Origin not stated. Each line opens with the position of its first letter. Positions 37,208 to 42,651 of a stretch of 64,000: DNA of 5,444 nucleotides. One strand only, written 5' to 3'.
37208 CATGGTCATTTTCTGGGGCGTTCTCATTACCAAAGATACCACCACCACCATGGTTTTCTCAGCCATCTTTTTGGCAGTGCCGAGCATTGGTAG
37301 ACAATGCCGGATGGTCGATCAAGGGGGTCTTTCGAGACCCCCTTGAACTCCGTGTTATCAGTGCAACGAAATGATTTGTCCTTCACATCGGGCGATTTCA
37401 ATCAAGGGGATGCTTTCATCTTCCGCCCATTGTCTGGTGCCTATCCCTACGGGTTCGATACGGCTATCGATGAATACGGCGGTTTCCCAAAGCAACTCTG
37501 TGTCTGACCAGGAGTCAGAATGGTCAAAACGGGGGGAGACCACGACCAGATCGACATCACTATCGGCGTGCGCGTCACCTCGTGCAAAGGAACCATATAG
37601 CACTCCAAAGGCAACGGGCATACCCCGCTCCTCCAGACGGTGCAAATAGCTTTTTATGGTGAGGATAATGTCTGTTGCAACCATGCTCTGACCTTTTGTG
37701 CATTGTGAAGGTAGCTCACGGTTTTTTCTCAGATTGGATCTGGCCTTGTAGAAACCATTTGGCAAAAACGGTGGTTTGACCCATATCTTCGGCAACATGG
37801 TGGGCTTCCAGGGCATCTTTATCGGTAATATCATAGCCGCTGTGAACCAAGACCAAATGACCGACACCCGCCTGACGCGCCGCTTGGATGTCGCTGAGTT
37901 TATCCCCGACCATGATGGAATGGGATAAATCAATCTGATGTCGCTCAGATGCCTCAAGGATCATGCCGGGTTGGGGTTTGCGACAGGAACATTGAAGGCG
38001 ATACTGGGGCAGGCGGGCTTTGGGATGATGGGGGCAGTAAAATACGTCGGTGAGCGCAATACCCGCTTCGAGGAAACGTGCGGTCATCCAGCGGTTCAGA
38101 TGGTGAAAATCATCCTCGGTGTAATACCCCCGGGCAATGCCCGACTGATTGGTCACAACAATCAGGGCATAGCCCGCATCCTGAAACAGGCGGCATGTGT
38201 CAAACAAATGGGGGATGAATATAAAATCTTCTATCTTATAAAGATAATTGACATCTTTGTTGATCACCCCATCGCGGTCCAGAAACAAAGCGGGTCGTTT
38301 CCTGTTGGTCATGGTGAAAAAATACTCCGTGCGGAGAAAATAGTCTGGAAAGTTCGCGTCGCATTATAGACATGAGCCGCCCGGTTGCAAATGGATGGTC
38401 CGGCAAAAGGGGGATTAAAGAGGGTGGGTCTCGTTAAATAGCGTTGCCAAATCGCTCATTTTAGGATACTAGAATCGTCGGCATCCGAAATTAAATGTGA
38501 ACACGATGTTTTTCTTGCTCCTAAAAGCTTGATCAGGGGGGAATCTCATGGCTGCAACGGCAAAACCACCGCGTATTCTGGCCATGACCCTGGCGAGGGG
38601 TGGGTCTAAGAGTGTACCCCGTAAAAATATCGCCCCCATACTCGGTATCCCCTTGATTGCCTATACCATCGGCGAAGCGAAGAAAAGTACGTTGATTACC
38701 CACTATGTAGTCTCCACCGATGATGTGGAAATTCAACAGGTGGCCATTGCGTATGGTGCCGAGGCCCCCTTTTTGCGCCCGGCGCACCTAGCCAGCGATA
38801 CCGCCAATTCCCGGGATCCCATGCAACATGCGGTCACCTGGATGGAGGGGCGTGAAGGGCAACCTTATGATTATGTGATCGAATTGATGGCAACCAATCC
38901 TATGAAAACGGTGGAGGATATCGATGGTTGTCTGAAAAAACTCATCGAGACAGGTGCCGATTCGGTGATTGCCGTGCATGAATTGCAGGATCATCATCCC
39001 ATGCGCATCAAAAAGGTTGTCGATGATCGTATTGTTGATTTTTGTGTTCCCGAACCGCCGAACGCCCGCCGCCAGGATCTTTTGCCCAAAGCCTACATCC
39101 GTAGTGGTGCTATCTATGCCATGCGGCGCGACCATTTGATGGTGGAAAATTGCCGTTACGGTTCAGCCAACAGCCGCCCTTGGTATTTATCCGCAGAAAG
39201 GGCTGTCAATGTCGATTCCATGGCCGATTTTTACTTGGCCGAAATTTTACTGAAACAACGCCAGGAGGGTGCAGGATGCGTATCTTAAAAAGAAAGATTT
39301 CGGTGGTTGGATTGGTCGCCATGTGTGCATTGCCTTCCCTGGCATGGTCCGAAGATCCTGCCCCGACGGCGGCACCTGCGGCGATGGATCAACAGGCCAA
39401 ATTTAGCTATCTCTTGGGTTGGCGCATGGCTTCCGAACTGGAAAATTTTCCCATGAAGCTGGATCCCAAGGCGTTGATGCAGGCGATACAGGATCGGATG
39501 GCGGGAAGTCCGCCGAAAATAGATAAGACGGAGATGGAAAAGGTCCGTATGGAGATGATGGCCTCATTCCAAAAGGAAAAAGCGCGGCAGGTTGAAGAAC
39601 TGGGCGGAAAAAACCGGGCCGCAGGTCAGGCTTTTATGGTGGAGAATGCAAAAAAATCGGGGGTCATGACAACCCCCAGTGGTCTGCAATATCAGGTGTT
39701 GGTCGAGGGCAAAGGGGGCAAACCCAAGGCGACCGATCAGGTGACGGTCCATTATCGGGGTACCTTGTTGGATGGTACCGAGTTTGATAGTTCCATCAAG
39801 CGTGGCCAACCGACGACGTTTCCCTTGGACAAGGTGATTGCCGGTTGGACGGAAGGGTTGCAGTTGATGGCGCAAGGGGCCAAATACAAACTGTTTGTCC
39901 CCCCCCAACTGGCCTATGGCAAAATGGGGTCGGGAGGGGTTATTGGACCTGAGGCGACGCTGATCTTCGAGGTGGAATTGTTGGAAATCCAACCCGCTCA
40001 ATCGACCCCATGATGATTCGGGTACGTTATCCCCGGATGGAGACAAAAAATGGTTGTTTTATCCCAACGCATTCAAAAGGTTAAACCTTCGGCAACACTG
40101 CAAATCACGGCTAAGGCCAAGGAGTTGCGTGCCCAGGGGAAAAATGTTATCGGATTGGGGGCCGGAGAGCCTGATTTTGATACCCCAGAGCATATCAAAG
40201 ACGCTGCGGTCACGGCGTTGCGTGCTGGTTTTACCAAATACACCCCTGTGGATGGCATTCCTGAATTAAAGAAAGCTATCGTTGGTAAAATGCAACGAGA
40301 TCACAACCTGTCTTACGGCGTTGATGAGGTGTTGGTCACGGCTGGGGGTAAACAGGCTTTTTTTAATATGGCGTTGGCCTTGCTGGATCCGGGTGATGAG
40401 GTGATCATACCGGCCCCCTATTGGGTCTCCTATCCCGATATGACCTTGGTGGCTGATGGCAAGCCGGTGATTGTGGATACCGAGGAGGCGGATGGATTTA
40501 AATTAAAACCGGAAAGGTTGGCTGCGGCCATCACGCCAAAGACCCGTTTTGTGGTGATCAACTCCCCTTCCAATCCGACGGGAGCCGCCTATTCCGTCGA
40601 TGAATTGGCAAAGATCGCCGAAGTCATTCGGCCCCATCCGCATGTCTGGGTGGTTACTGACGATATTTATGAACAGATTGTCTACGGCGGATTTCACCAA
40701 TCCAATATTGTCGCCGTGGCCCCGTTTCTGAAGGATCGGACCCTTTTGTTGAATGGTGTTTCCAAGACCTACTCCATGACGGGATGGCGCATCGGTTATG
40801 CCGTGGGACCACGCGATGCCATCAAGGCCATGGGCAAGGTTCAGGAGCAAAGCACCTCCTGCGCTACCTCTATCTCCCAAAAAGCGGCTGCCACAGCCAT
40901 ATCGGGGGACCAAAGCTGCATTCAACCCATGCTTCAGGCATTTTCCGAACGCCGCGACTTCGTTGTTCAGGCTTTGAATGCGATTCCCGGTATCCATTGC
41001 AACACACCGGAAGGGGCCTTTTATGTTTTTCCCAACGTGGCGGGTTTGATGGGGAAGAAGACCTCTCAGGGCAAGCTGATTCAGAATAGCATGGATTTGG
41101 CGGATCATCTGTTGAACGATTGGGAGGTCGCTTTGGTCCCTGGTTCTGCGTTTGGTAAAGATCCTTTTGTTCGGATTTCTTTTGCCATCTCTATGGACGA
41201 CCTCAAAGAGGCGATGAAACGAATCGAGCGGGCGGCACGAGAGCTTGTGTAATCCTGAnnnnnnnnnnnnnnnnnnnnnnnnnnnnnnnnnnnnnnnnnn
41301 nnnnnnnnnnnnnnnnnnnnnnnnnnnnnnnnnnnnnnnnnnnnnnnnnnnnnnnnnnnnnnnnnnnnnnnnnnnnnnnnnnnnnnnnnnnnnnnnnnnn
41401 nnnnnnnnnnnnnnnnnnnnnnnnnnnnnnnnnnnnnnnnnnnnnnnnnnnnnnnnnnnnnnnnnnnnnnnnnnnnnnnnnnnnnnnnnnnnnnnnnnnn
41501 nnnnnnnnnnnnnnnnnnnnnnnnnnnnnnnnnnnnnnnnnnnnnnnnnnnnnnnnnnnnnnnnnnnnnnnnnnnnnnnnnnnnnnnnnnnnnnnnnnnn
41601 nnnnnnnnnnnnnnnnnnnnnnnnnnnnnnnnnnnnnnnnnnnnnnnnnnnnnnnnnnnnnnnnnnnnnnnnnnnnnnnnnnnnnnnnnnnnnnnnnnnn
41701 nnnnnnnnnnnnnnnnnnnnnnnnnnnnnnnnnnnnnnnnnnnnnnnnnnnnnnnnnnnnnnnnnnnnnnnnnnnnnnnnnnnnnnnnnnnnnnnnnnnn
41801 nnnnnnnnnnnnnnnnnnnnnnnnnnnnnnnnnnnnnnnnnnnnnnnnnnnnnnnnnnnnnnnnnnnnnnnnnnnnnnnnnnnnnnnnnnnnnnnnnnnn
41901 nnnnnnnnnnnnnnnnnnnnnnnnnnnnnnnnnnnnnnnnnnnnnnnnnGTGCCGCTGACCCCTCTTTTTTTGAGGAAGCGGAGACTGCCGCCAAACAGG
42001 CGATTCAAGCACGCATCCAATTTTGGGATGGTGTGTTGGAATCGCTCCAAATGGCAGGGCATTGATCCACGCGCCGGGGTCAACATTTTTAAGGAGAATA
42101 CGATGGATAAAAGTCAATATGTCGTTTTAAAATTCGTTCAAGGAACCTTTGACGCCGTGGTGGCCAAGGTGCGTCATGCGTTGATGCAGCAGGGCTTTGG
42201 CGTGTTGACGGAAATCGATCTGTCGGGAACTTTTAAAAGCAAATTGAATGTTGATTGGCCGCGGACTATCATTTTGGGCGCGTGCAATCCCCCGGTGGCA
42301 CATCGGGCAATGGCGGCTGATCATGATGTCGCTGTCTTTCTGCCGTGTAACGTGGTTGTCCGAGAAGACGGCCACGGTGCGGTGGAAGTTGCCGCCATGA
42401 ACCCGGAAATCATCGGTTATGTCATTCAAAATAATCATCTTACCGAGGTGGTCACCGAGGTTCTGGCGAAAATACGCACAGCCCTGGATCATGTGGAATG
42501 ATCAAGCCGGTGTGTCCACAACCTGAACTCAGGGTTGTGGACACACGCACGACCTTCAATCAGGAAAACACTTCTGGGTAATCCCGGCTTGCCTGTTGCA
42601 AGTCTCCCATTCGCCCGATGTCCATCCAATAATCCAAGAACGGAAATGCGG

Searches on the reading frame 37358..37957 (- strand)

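Call 47: search_protein_families(library=pfam, proteins=[window:37358-37957:-], max_evalue=0.001)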
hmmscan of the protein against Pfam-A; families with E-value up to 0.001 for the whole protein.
window:37358-37957:- (199 aa): 2 families
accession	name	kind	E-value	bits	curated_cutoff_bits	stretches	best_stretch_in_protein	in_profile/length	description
PF01909.29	NTP_transf_2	-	3.4e-09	37.4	21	1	106-145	6-44/93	Nucleotidyltransferase domain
PF18765.7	Polbeta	-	9.6e-07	29.3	26.9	1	114-153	12-51/93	Polymerase beta, Nucleotidyltransferase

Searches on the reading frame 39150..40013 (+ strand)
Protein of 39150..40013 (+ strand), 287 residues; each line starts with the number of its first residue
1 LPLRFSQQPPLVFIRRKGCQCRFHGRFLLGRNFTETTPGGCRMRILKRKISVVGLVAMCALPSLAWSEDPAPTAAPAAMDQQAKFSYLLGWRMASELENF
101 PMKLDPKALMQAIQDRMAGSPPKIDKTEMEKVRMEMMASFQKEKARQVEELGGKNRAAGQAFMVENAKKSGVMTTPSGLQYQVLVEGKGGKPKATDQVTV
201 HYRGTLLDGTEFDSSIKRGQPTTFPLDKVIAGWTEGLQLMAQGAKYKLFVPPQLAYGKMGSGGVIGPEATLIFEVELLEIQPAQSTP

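Call 47: search_protein_families(library=pfam, proteins=[window:39150-40013:+], max_evalue=0.001)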
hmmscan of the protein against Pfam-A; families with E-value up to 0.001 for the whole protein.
window:39150-40013:+ (287 aa): 2 families
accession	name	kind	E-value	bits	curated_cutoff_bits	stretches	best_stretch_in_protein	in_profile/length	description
PF00254.34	FKBP_C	-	1.1e-30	106.2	21.1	1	191-278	4-94/94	FKBP-type peptidyl-prolyl cis-trans isomerase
PF01346.23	FKBP_N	-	1.9e-23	83.6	22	1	83-183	2-97/97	Domain amino terminal to FKBP-type peptidyl-prolyl isomerase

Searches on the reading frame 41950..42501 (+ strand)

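Call 47: search_protein_families(library=pfam, proteins=[window:41950-42501:+], max_evalue=0.001)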
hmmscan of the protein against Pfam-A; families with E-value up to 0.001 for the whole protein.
window:41950-42501:+ (183 aa): 1 family
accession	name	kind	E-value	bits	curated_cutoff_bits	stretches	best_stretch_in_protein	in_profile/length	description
PF03625.19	DUF302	-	2.2e-22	79.1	23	1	89-152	1-63/63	Domain of unknown function DUF302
